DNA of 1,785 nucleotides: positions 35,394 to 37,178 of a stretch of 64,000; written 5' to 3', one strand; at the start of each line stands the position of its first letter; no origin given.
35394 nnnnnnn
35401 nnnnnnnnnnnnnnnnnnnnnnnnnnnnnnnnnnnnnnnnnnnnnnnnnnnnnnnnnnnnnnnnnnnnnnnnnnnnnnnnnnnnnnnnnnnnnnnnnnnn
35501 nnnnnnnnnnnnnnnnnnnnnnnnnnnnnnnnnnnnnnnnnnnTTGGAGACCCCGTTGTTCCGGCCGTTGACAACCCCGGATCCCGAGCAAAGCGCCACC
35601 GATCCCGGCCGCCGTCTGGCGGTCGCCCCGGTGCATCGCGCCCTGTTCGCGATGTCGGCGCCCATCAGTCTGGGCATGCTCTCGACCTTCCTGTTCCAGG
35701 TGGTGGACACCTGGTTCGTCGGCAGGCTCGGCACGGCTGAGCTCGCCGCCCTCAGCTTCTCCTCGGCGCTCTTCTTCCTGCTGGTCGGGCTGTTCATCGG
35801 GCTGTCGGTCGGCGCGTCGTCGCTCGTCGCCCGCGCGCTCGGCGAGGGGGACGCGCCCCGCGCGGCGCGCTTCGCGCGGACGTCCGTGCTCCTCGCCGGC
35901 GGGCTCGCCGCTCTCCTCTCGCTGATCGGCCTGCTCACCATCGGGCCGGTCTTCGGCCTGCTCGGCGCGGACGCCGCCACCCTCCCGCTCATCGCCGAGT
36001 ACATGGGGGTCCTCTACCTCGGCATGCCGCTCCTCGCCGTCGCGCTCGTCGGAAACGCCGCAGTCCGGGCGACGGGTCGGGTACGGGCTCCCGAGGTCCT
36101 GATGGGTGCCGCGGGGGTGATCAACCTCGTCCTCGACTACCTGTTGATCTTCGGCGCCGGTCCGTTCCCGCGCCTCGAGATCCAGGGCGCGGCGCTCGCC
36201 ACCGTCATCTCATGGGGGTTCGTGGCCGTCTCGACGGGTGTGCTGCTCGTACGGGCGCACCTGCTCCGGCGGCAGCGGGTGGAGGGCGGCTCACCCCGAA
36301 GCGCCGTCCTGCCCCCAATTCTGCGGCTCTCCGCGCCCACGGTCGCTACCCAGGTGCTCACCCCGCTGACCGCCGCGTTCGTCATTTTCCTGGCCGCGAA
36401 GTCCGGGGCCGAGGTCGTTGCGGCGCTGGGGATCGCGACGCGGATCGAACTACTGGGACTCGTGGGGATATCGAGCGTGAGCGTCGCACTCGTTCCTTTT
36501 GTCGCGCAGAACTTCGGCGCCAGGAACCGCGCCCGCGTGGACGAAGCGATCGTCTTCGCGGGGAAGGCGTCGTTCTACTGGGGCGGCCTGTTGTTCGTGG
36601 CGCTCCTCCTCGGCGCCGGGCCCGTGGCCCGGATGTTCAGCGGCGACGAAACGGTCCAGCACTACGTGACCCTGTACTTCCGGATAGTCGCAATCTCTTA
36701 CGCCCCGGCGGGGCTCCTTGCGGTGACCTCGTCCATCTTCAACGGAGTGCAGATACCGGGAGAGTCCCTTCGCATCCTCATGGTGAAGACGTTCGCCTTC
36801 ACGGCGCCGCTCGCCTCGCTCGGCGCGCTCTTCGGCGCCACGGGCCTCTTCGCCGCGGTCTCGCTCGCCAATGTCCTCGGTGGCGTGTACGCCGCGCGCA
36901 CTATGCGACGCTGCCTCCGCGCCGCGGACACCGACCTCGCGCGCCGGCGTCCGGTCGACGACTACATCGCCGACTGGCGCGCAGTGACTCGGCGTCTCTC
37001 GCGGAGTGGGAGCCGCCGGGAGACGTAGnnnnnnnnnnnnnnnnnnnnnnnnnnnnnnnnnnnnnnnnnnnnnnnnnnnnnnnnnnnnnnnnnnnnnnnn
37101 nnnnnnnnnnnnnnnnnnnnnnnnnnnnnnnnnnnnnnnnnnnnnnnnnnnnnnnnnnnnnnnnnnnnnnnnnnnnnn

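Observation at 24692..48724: Two S9 peptidase homologues retain the Ser nucleophile but both lack the catalytic Asp and His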

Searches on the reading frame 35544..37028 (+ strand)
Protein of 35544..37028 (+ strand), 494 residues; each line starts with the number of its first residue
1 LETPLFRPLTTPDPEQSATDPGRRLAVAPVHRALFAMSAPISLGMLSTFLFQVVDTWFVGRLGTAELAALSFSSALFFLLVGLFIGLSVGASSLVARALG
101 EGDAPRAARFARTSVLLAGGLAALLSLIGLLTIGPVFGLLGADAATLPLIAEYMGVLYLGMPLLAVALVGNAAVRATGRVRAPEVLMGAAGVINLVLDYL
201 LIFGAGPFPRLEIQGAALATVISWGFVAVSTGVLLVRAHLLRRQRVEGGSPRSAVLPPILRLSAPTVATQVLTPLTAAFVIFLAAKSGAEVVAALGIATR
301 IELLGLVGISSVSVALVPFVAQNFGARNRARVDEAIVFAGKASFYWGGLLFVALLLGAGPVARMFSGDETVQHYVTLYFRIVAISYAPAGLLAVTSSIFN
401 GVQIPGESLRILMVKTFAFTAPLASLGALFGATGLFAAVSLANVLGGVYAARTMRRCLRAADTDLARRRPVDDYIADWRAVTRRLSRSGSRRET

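Call 15: search_protein_families(library=pfam, proteins=[window:35544-37028:+], max_evalue=0.0001)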
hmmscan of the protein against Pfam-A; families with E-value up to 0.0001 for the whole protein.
window:35544-37028:+ (494 aa): 1 family
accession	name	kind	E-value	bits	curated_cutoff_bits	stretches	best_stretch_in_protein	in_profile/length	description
PF01554.23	MatE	-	2e-46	158.1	24.9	2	40-200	1-161/161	MatE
